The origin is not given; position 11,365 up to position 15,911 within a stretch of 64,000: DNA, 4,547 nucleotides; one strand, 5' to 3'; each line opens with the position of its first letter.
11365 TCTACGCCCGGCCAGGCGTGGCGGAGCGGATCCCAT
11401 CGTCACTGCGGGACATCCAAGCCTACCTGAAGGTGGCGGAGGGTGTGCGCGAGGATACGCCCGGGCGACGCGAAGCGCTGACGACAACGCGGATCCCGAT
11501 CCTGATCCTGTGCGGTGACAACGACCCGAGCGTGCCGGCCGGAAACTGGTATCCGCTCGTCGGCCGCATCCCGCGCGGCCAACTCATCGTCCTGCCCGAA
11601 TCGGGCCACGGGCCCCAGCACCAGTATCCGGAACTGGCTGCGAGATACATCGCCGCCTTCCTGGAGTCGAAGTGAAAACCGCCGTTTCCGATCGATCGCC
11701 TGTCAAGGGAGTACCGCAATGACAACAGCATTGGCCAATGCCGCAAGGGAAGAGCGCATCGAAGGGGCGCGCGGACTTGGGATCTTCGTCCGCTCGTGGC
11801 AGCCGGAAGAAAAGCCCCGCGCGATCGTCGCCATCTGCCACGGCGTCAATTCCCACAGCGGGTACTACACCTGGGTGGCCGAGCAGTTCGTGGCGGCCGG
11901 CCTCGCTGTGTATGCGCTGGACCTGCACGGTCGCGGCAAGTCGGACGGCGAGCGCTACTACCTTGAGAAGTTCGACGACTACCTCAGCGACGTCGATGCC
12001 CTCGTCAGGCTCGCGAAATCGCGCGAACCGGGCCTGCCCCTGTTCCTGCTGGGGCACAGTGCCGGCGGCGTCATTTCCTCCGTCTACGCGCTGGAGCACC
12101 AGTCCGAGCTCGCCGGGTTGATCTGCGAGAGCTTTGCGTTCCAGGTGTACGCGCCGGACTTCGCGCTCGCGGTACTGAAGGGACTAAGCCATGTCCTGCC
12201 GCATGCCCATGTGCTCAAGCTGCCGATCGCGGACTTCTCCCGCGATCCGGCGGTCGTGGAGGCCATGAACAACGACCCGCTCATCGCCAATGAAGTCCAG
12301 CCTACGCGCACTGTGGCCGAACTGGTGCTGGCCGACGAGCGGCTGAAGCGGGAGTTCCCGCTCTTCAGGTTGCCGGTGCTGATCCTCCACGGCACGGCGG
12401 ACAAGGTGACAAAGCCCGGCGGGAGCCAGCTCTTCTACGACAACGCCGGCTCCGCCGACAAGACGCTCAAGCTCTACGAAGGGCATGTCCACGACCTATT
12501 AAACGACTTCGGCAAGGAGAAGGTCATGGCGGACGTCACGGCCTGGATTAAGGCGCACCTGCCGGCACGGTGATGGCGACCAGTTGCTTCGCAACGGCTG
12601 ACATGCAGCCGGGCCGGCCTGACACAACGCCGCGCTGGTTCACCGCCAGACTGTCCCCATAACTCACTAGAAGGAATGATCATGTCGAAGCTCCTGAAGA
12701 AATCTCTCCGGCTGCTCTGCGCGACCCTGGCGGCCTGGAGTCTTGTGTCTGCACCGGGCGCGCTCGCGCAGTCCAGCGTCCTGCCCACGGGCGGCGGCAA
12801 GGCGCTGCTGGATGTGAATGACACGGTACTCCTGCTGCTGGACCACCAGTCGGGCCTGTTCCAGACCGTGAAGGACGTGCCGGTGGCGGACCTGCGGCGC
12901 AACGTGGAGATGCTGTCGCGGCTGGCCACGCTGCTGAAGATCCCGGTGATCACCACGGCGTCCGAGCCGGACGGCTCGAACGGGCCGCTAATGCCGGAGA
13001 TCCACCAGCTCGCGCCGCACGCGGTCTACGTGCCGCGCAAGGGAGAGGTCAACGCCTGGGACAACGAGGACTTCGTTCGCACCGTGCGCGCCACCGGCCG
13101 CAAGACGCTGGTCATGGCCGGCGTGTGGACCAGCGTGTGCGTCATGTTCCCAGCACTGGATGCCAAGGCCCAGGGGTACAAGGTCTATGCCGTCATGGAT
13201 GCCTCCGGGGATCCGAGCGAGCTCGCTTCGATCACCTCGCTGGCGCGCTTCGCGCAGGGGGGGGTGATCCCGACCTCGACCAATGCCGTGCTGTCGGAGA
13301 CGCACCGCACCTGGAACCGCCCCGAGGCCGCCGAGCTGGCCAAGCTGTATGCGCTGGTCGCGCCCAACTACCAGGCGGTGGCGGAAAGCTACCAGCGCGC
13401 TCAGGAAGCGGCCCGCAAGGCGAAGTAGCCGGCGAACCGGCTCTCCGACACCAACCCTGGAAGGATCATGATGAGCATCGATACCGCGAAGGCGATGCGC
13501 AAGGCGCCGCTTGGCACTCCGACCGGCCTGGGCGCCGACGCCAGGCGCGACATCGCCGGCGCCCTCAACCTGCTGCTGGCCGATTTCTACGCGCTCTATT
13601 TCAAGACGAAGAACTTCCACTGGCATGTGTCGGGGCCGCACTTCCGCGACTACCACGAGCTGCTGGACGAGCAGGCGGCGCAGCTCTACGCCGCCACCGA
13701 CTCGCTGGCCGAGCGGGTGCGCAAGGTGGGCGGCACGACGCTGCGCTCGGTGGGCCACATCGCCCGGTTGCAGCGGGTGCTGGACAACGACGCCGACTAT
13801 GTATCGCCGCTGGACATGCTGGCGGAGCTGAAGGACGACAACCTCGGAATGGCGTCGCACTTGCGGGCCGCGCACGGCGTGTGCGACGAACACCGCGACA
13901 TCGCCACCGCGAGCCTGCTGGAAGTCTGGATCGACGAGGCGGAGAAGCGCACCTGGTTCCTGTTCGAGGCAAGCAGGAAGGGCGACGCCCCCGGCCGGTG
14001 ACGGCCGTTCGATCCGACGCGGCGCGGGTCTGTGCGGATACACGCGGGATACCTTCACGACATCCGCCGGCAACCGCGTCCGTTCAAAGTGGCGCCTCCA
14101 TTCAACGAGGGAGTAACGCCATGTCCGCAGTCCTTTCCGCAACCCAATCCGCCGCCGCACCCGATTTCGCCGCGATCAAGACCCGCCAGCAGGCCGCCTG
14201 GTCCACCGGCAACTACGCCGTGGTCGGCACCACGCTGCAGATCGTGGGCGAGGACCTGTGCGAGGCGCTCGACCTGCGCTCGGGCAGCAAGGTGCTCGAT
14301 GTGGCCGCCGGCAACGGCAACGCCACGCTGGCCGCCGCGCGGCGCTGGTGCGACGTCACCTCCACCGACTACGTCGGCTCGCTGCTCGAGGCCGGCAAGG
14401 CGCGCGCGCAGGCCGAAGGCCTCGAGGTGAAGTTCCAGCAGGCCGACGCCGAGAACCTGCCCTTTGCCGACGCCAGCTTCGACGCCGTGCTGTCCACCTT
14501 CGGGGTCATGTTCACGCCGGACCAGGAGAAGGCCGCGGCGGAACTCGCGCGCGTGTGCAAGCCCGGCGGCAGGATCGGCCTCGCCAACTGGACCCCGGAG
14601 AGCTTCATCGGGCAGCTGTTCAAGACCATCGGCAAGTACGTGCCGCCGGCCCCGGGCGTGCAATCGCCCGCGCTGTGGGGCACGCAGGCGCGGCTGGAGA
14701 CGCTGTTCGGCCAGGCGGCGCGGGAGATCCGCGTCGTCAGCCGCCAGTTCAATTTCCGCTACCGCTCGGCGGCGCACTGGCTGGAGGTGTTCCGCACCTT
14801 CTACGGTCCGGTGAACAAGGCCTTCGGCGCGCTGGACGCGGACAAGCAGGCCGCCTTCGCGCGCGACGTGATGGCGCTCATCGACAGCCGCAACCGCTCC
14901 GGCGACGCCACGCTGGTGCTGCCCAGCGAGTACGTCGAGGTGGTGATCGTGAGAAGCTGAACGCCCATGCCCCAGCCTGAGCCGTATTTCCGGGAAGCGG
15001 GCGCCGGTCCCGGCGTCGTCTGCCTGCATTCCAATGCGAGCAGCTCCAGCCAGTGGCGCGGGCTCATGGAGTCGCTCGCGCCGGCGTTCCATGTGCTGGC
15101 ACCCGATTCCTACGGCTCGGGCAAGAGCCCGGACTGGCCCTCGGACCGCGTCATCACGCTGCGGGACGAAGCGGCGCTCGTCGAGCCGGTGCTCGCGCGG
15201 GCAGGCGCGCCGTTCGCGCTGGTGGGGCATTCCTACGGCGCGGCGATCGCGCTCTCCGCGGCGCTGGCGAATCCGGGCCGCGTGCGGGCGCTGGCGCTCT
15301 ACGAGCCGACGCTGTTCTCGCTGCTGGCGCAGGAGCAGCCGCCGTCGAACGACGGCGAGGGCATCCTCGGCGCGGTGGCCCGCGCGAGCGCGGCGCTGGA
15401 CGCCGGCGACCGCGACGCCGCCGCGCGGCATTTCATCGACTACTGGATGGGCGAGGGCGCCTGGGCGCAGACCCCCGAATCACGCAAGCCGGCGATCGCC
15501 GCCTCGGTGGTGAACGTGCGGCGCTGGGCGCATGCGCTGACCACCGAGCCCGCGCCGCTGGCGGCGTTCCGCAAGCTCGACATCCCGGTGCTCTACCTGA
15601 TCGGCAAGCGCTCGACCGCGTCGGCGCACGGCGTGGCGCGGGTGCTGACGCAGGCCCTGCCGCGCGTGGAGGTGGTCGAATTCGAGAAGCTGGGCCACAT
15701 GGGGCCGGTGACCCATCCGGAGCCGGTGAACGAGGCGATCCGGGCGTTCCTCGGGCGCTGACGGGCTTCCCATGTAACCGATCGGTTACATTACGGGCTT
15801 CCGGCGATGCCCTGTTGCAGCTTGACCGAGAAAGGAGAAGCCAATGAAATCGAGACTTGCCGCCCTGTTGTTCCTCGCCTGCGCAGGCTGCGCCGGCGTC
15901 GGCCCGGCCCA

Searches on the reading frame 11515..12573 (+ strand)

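Call 45: search_protein_families(library=pfam, proteins=[window:11515-12573:+])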
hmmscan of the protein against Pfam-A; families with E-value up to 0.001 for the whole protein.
window:11515-12573:+ (352 aa): 4 families
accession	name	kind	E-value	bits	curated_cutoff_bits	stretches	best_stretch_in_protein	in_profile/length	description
PF12146.15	Hydrolase_4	-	8.1e-69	232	27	1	100-331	2-237/239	Serine aminopeptidase, S33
PF12697.13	Abhydrolase_6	-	6.5e-13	50.3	26.3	1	107-318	3-195/217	Alpha/beta hydrolase family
PF00561.26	Abhydrolase_1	-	5.7e-12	46.3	25.8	1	105-206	3-101/245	alpha/beta hydrolase fold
PF20408.4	Abhydrolase_11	-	0.00012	22.3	27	0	108-210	8-110/193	Alpha/beta hydrolase domain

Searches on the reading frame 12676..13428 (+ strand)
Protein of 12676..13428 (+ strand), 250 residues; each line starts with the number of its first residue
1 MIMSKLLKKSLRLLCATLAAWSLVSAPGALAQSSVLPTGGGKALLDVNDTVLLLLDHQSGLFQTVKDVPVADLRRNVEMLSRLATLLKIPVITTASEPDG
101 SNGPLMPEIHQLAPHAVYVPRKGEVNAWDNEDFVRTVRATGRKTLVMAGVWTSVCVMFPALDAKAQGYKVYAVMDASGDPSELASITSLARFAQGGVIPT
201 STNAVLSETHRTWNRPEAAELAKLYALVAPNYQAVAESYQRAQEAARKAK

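Call 45: search_protein_families(library=pfam, proteins=[window:12676-13428:+])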
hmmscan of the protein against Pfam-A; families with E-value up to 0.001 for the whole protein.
window:12676-13428:+ (250 aa): 1 family
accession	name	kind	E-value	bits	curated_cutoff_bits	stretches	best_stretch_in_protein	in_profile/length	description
PF00857.26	Isochorismatase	-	1.5e-23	84.2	27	1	50-203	1-174/175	Isochorismatase domain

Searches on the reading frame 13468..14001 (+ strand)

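Call 45: search_protein_families(library=pfam, proteins=[window:13468-14001:+])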
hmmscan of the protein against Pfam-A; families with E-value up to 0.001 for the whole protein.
window:13468-14001:+ (177 aa): 1 family
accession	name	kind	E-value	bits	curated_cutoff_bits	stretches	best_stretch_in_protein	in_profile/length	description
PF00210.30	Ferritin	-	1.3e-25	90.5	24.5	1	32-165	3-132/142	Ferritin-like domain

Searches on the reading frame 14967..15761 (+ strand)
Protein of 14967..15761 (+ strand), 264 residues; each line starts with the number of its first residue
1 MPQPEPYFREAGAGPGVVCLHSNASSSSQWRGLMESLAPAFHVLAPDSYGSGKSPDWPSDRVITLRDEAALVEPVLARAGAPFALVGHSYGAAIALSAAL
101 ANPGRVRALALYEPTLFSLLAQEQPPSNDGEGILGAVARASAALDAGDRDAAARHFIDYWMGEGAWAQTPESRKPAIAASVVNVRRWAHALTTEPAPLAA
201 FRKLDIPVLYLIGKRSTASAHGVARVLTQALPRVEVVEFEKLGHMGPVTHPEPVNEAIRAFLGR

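Call 12: search_protein_families(library=ncbifam, proteins=[window:14967-15761:+])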
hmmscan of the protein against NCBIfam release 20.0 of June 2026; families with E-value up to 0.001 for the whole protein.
window:14967-15761:+ (264 aa): 22 families
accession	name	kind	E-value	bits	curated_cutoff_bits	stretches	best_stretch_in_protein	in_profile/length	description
NF051488.1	bifunc_PcaDC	exception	4.7e-18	65.5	390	1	14-263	12-251/375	bifunctional 3-oxoadipate enol-lactonase/4-carboxymuconolactone decarboxylase PcaDC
NF002938.0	PRK03592.1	equivalog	6.7e-17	61.8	241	1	8-122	24-137/298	haloalkane dehalogenase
NF011457.0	PRK14875.1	equivalog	2.1e-16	59.9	307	1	8-114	125-231/372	acetoin dehydrogenase dihydrolipoyllysine-residue acetyltransferase subunit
TIGR03056.1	bchO_mg_che_rel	equivalog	4e-15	55.6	172.55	1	12-109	24-123/278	alpha/beta fold hydrolase BchO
NF050089.1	i_nPHAscl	equivalog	1.2e-14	54.1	300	1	8-113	11-116/288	intracellular short-chain-length polyhydroxyalkanoate depolymerase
TIGR03695.1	menH_SHCHC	equivalog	6.1e-14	52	208.55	1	15-111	3-101/252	2-succinyl-6-hydroxy-2,4-cyclohexadiene-1-carboxylate synthase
TIGR02427.1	protocat_pcaD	equivalog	3e-13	49.7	255.85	2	14-112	13-110/251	3-oxoadipate enol-lactonase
TIGR01738.1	bioH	equivalog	5.9e-12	45.7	206.95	1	15-112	5-96/245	pimeloyl-ACP methyl ester esterase BioH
NF051487.1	bifunc_PcaCD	exception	3.6e-11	42.8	430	1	16-263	174-412/413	bifunctional 4-carboxymuconolactone decarboxylase/3-oxoadipate enol-lactonase PcaCD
TIGR03611.1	RutD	equivalog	2.5e-10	40.1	238.5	1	19-110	17-109/258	pyrimidine utilization protein D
NF045632.1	hydroxlase_HsaD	equivalog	3.8e-08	32.6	400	1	13-126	33-149/290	4,5:9,10-diseco-3-hydroxy-5,9,17-trioxoandrosta-1(10),2-diene-4-oate hydrolase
NF004514.1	PRK05855.1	equivalog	9.5e-07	27.7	455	1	13-93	21-103/578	SDR family oxidoreductase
NF008340.0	PRK11126.1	equivalog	2.4e-06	27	261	1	13-102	13-99/255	2-succinyl-6-hydroxy-2,4-cyclohexadiene-1-carboxylate synthase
TIGR01250.1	pro_imino_pep_2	subfamily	2.9e-06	27.1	167.65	0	10-111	21-126/288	proline iminopeptidase-family hydrolase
NF053693.1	esterase_mleCBF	exception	4.5e-06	26.2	564.5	1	84-245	97-261/279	CBF family alpha/beta fold macrolide esterase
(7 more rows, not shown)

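Call 13: search_protein_families(library=pfam, proteins=[window:14967-15761:+])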
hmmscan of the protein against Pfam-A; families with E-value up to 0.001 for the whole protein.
window:14967-15761:+ (264 aa): 4 families
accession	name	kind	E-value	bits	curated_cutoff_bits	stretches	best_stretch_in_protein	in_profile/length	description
PF00561.26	Abhydrolase_1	-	8.9e-23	81.6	25.8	1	17-251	3-245/245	alpha/beta hydrolase fold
PF12697.13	Abhydrolase_6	-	7e-20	73.1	26.3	1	17-257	1-217/217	Alpha/beta hydrolase family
PF12146.15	Hydrolase_4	-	9e-10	38.7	27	1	17-242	7-230/239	Serine aminopeptidase, S33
PF00975.26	Thioesterase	-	2.6e-05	25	26.4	1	17-100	3-85/226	Thioesterase domain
